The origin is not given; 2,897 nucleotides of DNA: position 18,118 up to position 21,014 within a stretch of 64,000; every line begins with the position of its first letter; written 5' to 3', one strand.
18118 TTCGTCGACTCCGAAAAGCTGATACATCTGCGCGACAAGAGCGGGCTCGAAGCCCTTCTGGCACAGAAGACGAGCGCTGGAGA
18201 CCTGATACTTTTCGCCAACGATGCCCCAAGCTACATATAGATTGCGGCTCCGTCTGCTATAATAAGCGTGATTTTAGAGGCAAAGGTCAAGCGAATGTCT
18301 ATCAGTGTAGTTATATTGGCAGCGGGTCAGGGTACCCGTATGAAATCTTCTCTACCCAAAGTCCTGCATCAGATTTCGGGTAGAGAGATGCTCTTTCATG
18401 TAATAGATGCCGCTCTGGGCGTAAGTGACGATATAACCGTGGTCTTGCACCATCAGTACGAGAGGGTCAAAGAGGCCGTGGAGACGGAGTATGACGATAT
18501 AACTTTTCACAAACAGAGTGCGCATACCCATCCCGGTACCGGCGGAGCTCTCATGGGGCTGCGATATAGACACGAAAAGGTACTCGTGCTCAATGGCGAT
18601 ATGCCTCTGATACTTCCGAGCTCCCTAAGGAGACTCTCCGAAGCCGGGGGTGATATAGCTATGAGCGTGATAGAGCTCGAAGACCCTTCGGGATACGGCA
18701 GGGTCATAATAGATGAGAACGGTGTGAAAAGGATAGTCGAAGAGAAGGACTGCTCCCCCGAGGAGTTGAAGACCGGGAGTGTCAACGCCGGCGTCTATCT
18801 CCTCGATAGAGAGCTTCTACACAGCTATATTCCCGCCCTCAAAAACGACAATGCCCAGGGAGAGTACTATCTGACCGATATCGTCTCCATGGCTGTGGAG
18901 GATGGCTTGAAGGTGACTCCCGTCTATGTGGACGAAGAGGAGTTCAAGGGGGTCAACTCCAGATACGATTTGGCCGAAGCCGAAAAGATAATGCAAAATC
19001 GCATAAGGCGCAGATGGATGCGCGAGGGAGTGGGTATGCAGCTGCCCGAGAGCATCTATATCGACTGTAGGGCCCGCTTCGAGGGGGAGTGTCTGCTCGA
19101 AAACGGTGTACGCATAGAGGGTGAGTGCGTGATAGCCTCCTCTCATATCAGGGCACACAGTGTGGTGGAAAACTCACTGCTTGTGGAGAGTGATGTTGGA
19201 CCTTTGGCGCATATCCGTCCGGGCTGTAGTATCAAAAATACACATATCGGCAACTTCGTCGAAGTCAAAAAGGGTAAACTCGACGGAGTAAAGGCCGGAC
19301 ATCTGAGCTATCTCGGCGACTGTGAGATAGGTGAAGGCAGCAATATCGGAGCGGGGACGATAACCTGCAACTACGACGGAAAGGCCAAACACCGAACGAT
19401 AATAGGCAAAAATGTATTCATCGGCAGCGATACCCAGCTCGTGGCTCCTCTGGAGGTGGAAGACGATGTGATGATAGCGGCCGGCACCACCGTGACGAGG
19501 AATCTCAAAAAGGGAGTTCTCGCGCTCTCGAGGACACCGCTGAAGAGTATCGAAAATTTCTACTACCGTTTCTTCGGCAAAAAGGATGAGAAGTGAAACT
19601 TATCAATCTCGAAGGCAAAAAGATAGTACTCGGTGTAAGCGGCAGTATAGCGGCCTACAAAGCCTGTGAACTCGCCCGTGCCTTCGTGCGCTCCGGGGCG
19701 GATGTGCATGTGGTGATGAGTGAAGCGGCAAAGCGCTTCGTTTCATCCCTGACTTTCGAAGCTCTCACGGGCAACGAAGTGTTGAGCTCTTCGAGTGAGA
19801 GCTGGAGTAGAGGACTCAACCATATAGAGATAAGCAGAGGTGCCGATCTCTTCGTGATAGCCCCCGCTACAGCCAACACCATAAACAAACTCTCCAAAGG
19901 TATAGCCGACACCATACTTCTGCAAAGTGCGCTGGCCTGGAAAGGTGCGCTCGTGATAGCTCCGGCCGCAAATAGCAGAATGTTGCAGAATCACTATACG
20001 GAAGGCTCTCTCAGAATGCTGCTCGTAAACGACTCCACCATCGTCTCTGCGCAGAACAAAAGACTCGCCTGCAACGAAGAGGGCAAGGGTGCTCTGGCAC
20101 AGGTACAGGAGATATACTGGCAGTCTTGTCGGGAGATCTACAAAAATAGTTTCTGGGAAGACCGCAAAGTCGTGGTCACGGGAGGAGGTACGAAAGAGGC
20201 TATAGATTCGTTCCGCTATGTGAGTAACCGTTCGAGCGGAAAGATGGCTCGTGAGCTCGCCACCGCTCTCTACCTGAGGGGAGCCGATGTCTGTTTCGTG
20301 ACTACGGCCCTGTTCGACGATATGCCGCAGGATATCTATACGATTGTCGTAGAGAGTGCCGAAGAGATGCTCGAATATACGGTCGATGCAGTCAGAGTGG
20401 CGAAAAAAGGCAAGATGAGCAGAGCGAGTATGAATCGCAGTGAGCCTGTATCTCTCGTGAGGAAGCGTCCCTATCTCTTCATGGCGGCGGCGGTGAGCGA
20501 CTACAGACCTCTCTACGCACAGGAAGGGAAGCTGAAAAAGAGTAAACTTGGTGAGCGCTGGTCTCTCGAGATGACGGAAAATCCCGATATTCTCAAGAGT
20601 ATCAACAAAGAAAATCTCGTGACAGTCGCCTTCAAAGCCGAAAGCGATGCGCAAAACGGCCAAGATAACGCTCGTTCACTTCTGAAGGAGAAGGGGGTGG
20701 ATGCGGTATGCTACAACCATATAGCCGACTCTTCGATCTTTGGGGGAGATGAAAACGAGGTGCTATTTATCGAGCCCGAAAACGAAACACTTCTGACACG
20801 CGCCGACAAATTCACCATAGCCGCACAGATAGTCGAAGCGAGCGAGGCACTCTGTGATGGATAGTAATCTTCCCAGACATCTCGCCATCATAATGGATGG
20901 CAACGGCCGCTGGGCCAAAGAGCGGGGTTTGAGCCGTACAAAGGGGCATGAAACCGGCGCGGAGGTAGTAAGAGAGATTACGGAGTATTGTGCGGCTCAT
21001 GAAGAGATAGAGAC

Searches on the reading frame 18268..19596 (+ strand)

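Call 53: search_protein_families(library=pfam, proteins=[window:18268-19596:+], max_evalue=0.0001)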
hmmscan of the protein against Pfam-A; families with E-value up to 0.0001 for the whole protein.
window:18268-19596:+ (442 aa): 6 families
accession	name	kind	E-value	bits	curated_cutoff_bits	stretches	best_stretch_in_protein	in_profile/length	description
PF12804.13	NTP_transf_3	-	4e-17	63.3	27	1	14-133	1-121/160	MobA-like NTP transferase domain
PF00132.30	Hexapep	-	4.6e-16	58.2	27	1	377-411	2-36/36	Bacterial transferase hexapeptide (six repeats)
PF00483.29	NTP_transferase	-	1.3e-11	45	21.2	1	14-215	2-215/245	Nucleotidyl transferase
PF01128.25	IspD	-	4.6e-10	40.1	27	1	12-126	1-116/221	2-C-methyl-D-erythritol 4-phosphate cytidylyltransferase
PF14602.12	Hexapep_2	-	8.3e-06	25.9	27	1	377-411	2-34/34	Hexapeptide repeat of succinyl-transferase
PF25084.1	LbH_EIF2B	-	1.5e-05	25.4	54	0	272-335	19-83/105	EIF2B subunit epsilon LbH domain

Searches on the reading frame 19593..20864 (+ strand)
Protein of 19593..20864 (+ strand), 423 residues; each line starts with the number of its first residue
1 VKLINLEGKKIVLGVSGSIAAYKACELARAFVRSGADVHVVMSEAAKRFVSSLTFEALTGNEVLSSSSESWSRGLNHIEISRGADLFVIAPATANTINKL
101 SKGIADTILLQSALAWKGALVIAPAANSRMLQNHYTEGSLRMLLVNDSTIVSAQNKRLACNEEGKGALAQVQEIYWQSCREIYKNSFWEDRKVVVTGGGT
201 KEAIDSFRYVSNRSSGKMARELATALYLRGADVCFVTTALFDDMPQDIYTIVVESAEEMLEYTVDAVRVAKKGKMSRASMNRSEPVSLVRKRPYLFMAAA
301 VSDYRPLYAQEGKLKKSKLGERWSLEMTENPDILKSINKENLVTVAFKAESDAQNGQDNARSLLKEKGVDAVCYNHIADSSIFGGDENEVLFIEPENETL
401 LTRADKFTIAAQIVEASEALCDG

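Call 53: search_protein_families(library=pfam, proteins=[window:19593-20864:+], max_evalue=0.0001)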
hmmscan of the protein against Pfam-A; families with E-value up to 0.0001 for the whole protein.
window:19593-20864:+ (423 aa): 2 families
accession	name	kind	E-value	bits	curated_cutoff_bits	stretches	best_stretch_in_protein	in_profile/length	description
PF04127.22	DFP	-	3.9e-49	167.4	22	1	189-393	2-186/186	DNA/pantothenate metabolism flavoprotein C-terminal domain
PF02441.25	Flavoprotein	-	3.3e-26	92.2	22.7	1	9-133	1-135/162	Flavoprotein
